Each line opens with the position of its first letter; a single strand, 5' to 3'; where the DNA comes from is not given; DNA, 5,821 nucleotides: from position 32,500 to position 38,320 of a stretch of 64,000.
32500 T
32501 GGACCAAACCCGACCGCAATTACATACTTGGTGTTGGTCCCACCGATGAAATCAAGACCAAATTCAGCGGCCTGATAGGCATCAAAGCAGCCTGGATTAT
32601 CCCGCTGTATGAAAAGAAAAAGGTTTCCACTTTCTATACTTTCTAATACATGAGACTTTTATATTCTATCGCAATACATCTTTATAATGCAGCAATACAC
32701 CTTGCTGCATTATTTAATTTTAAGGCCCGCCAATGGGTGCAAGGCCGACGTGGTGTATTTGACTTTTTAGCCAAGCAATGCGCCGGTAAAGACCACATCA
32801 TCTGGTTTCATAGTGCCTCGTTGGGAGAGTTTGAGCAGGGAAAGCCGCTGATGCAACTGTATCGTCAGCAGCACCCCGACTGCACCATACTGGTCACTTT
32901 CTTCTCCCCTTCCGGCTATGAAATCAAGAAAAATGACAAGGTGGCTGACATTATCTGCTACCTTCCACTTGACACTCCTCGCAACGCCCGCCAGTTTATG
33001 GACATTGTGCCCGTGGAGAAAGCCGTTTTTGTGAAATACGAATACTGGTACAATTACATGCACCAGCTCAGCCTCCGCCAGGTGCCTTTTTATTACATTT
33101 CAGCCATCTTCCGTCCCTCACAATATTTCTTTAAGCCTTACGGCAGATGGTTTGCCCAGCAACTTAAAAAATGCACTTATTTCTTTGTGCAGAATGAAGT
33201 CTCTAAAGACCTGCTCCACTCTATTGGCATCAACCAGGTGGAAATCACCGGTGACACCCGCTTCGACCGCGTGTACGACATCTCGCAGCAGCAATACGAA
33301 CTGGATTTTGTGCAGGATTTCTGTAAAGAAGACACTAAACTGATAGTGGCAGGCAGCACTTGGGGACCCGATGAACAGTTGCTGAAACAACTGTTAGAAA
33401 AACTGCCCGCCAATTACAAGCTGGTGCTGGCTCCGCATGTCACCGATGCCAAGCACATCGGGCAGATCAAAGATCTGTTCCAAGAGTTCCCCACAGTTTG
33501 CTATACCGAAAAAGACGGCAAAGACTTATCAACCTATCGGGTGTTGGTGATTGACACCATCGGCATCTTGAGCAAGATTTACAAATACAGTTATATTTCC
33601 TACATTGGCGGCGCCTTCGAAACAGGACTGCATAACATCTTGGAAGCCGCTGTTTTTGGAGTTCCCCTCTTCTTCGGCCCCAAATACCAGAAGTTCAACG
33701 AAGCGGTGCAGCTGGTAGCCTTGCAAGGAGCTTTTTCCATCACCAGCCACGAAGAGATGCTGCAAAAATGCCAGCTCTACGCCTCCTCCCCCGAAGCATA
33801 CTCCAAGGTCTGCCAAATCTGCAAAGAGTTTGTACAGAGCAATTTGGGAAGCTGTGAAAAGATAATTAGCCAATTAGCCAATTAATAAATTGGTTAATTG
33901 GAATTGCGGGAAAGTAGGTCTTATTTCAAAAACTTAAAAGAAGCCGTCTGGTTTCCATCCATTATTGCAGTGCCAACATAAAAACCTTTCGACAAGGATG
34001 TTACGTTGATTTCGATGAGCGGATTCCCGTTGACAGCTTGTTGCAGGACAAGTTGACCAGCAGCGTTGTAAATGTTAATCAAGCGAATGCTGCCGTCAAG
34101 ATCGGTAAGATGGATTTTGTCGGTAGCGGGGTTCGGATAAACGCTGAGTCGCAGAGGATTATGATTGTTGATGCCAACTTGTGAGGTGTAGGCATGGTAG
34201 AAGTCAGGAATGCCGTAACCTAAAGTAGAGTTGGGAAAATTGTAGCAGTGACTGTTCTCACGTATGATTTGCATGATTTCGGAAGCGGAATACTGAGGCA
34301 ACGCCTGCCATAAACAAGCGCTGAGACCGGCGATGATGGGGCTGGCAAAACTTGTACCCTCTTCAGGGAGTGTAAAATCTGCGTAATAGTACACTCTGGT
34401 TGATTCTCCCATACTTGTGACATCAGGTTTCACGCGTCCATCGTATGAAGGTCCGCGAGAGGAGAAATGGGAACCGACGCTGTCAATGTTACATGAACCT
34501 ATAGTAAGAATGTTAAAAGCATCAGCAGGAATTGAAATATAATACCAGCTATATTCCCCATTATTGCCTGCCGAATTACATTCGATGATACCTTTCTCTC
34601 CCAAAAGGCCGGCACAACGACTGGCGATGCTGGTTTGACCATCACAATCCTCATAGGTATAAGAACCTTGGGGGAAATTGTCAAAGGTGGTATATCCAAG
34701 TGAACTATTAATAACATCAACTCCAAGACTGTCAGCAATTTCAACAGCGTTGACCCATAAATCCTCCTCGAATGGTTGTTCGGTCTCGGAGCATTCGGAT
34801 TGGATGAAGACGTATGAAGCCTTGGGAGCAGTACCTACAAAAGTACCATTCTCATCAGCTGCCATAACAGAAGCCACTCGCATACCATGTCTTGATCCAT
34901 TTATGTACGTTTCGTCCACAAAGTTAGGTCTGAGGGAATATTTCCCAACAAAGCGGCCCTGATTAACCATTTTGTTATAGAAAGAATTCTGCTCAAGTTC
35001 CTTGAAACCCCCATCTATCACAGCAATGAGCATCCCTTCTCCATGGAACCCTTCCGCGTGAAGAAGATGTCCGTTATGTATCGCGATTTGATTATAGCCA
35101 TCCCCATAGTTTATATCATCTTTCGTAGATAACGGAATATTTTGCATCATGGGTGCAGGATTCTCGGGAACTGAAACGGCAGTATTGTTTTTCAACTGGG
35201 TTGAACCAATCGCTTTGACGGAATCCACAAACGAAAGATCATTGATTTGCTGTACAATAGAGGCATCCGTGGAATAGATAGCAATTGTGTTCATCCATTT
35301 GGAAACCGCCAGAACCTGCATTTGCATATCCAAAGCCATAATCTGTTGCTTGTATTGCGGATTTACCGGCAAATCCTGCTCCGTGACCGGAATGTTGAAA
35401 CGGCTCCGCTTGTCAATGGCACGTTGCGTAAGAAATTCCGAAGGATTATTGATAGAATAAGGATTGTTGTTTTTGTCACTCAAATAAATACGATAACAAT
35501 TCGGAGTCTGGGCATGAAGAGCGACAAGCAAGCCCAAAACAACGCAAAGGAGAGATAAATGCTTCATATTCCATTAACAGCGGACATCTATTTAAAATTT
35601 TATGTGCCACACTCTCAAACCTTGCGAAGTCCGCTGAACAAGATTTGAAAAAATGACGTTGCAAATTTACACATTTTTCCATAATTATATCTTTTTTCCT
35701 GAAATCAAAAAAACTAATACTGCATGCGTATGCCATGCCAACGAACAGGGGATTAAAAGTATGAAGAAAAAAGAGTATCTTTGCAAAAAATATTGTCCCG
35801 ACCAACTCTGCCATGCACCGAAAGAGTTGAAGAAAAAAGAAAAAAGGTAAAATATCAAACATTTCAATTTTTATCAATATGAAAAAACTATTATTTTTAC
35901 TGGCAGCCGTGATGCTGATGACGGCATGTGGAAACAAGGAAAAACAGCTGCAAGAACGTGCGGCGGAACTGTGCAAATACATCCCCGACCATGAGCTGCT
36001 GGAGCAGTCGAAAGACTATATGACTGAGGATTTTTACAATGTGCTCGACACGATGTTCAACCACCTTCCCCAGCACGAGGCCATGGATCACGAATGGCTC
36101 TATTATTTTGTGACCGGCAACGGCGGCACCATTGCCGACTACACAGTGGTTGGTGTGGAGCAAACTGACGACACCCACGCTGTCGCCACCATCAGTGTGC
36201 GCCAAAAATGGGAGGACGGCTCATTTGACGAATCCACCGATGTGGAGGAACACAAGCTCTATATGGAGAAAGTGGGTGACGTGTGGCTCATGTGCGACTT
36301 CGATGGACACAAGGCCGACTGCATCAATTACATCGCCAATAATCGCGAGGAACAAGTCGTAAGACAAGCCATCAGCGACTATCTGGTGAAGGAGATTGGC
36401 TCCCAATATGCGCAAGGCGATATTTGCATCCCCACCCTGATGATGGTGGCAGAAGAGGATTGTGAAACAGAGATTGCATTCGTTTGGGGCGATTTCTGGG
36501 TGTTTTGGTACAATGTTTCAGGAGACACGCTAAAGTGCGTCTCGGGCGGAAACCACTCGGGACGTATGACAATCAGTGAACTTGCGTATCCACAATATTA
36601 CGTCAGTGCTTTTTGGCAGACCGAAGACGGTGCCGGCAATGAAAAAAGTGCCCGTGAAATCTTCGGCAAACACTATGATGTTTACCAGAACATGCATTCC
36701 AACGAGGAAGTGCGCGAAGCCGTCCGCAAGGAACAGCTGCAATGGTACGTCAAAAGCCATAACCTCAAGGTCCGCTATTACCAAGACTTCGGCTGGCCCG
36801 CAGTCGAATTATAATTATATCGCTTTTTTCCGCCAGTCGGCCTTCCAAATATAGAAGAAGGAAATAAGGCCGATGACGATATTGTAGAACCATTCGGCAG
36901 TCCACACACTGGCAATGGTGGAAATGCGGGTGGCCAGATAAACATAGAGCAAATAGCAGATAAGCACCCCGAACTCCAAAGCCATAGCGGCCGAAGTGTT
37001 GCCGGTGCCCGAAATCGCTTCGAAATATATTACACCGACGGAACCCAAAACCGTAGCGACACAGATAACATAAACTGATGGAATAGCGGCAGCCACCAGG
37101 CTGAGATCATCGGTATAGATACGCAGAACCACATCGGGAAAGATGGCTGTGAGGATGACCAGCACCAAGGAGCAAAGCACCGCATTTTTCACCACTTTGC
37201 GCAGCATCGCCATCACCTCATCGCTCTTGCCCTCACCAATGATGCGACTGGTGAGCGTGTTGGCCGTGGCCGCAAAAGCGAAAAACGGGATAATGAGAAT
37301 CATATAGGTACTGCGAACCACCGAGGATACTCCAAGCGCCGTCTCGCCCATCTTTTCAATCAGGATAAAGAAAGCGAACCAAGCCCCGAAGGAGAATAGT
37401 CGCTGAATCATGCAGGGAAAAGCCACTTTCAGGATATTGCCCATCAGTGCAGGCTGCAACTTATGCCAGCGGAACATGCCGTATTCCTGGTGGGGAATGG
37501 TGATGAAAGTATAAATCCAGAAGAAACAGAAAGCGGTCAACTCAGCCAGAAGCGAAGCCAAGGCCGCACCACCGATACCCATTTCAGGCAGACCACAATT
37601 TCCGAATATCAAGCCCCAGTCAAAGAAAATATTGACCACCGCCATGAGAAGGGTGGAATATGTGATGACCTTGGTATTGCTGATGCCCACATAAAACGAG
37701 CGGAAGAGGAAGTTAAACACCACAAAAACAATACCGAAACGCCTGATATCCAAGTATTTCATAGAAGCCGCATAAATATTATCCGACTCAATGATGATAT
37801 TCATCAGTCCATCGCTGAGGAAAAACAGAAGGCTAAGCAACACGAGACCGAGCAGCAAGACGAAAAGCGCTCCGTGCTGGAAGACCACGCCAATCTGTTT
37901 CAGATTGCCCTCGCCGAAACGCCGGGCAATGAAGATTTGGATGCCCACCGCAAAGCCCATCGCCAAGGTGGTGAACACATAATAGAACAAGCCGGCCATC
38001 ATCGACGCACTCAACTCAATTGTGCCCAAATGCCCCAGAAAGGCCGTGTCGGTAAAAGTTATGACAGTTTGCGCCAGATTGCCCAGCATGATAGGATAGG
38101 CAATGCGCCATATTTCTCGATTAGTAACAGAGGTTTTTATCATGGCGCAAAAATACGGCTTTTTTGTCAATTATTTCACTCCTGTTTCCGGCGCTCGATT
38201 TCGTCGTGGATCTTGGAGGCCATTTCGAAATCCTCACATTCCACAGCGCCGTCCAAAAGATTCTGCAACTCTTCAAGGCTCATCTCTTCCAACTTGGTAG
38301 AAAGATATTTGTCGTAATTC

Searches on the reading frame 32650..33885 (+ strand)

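Call 20: search_protein_families(library=pfam, proteins=[window:32650-33885:+], max_evalue=0.00001)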
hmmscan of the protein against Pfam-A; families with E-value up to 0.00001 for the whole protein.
window:32650-33885:+ (411 aa): 1 family
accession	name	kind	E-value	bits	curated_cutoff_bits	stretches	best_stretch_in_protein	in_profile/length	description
PF04413.22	Glycos_transf_N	-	3e-41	141.4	23.9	1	42-207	12-179/179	3-Deoxy-D-manno-octulosonic-acid transferase (kdotransferase)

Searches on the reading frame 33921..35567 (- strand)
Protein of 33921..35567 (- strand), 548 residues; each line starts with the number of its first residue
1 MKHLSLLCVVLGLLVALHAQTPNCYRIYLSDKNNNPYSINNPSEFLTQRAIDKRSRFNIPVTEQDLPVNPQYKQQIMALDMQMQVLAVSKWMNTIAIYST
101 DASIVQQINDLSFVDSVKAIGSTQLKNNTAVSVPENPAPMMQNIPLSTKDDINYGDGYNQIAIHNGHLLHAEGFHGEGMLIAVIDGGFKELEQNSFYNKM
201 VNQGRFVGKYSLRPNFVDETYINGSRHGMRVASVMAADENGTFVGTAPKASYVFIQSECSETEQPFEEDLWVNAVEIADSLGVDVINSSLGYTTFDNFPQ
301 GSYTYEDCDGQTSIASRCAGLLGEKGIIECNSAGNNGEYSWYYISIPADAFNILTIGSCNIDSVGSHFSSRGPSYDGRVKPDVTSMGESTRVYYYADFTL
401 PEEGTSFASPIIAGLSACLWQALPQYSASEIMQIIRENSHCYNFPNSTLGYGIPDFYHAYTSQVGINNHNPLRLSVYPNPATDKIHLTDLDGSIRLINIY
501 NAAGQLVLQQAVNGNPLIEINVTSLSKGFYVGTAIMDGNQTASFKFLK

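Call 20: search_protein_families(library=pfam, proteins=[window:33921-35567:-], max_evalue=0.00001)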
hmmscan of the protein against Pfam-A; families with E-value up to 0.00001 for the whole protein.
window:33921-35567:- (548 aa): 2 families
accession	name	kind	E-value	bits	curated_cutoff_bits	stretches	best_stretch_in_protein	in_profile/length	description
PF00082.27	Peptidase_S8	-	2e-33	116.4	21.8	1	176-452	1-288/288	Subtilase family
PF18962.6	Por_Secre_tail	-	2.1e-11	44.4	27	1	476-541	1-68/75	Secretion system C-terminal sorting domain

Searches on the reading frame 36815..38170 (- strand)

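Call 73: search_protein_families(library=pfam, proteins=[window:36815-38170:-], max_evalue=0.00001)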
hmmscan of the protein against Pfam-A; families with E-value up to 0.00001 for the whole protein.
window:36815-38170:- (451 aa): 1 family
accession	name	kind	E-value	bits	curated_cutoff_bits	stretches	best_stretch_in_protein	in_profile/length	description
PF01554.23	MatE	-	3.1e-41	141.2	24.9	2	26-185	1-160/161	MatE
